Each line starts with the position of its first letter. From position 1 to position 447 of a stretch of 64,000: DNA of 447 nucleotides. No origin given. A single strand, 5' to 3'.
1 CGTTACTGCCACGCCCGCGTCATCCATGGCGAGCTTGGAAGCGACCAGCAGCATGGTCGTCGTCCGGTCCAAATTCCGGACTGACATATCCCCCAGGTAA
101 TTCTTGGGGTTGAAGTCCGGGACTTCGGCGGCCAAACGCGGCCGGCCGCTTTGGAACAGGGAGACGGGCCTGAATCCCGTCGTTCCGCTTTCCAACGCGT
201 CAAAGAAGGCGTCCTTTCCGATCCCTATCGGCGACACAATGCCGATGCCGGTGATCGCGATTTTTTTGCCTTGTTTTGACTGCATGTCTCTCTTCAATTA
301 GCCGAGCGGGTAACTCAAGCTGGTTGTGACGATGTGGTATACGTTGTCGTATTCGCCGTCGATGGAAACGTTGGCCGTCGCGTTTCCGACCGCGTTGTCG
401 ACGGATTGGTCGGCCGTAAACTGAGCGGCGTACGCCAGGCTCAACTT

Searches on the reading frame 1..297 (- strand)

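Call 81: search_protein_families(library=pfam, proteins=[window:1-297:-], max_evalue=0.001)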
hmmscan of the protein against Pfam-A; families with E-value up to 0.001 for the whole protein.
window:1-297:- (99 aa): 1 family
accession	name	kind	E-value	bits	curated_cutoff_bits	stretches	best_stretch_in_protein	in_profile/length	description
PF00109.32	ketoacyl-synt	-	4.2e-08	33.5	20.8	1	11-97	2-107/252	Beta-ketoacyl synthase, N-terminal domain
